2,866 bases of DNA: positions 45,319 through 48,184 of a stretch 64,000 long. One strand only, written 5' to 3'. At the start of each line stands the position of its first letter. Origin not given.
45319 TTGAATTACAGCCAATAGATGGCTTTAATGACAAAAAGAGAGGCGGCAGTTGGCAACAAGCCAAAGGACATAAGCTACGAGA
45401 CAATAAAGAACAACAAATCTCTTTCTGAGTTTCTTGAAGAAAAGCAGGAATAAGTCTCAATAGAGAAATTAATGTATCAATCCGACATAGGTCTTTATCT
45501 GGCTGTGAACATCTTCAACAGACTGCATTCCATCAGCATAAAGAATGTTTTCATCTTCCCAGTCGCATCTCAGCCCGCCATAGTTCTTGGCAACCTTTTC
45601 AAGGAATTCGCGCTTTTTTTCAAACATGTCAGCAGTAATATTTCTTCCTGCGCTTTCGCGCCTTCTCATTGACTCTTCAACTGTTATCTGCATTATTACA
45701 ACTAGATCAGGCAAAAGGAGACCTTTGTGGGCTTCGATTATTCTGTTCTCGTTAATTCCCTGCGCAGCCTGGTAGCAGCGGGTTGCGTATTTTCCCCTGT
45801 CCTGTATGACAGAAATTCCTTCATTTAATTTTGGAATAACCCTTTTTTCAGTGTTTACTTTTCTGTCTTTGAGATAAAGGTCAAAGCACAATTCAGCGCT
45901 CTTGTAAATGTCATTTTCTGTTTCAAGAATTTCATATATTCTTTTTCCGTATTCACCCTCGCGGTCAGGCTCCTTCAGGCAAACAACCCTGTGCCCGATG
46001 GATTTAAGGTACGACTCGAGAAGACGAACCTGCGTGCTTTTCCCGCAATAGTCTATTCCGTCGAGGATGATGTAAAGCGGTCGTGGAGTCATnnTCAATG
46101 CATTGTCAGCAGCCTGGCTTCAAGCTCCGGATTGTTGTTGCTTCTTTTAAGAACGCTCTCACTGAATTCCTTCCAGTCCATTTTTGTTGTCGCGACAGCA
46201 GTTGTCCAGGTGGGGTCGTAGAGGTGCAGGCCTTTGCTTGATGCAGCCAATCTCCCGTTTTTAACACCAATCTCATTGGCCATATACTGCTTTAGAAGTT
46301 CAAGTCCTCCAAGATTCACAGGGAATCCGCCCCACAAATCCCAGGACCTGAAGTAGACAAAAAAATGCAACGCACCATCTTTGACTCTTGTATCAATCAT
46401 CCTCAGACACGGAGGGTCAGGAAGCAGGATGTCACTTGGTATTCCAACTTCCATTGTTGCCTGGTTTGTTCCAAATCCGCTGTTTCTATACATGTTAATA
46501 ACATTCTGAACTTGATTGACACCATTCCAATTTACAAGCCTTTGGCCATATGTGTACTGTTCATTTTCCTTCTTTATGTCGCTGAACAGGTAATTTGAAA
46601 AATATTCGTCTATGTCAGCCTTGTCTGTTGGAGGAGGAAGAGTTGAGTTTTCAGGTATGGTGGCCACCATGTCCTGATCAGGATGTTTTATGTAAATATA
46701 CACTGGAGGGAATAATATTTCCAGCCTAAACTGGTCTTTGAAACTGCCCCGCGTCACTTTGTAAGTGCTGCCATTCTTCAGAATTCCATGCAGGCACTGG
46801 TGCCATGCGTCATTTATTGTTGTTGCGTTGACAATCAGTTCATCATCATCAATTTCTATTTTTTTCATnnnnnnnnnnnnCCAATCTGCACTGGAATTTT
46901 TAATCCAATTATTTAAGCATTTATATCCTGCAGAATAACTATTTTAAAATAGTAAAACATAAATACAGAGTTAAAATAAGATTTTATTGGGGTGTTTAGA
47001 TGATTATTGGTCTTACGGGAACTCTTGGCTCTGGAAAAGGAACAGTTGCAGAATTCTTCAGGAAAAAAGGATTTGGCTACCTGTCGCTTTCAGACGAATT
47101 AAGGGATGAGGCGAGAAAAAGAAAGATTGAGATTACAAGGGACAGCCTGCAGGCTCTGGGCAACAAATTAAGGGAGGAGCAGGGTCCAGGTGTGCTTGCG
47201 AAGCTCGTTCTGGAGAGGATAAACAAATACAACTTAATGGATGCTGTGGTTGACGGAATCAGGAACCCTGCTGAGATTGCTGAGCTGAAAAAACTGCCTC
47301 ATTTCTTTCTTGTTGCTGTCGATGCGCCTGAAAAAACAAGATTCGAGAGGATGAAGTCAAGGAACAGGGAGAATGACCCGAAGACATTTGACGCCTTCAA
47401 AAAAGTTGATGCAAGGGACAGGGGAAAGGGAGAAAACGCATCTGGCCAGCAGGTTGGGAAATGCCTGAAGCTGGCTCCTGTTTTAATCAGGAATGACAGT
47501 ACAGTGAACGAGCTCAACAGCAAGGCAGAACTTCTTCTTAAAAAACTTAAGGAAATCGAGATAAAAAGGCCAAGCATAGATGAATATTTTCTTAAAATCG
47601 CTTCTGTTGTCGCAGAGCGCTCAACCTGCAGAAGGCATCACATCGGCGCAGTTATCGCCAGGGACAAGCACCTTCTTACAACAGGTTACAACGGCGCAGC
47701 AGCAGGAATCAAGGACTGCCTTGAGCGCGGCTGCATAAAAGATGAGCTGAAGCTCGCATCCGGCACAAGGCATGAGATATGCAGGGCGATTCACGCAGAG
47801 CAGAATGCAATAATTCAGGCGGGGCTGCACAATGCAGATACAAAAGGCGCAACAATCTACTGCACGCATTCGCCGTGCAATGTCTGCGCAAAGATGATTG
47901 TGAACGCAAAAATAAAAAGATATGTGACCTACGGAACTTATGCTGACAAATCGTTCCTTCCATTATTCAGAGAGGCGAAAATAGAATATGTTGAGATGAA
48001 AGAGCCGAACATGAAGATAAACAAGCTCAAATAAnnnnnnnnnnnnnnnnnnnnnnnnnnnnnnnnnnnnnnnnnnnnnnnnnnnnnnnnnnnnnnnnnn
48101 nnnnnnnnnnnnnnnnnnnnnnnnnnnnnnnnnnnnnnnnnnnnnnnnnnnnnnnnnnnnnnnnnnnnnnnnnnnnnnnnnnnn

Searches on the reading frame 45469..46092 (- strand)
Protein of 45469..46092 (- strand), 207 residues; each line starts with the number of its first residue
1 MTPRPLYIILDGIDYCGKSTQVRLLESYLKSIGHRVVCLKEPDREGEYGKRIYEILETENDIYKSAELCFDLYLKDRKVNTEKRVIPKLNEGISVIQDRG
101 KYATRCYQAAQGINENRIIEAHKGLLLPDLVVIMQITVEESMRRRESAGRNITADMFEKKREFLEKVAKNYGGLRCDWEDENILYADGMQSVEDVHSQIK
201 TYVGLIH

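Call 102: search_protein_families(library=pfam, proteins=[window:45469-46092:-], max_evalue=0.0001)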
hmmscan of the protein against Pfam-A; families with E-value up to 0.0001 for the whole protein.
window:45469-46092:- (207 aa): 1 family
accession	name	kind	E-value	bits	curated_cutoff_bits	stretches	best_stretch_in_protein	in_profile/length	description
PF02223.23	Thymidylate_kin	-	7.7e-28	97.9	27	1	10-199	1-185/185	Thymidylate kinase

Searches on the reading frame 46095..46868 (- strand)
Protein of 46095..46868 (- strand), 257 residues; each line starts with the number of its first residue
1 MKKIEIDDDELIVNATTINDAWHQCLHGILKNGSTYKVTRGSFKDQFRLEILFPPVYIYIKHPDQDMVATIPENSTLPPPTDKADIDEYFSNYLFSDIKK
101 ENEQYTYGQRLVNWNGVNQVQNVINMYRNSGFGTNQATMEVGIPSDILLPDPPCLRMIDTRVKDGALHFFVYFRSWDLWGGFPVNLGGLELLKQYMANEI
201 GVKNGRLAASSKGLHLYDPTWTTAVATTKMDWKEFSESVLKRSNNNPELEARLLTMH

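Call 102: search_protein_families(library=pfam, proteins=[window:46095-46868:-], max_evalue=0.0001)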
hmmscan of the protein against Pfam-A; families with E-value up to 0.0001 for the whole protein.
window:46095-46868:- (257 aa): 1 family
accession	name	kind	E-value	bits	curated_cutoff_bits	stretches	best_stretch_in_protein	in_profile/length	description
PF00303.24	Thymidylat_synt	-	9e-11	41.8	24.3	1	104-227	91-221/266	Thymidylate synthase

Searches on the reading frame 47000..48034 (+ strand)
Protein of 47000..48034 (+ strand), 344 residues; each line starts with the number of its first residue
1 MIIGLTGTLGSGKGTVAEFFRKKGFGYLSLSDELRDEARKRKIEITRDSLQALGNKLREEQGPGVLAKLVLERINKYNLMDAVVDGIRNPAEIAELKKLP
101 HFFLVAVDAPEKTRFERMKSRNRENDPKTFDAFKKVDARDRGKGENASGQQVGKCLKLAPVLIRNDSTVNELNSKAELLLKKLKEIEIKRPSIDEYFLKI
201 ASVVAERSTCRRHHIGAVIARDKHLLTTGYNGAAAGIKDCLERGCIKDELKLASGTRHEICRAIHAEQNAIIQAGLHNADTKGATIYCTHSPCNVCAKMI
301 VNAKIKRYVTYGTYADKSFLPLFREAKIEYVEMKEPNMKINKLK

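Call 53: search_protein_families(library=pfam, proteins=[window:47000-48034:+], max_evalue=0.001)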
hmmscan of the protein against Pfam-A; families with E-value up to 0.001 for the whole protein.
window:47000-48034:+ (344 aa): 6 families
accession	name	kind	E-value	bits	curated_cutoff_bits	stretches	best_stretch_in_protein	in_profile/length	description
PF00383.29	dCMP_cyt_deam_1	-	8e-23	80.7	25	1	192-310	2-100/102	Cytidine and deoxycytidylate deaminase zinc-binding region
PF14437.12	MafB19-deam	-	1.3e-17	64.4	27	1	194-340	4-125/142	MafB19-like deaminase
PF13238.12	AAA_18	-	1.1e-12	48.9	29.4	1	3-125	1-115/128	AAA domain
PF13207.12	AAA_17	-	4.4e-11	43.6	27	1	7-129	2-131/136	AAA domain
PF01121.26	CoaE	-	7e-05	23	27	1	1-61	1-60/180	Dephospho-CoA kinase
PF14439.12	Bd3614-deam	-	0.00012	22.5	38.5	1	263-314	34-88/113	Bd3614-like deaminase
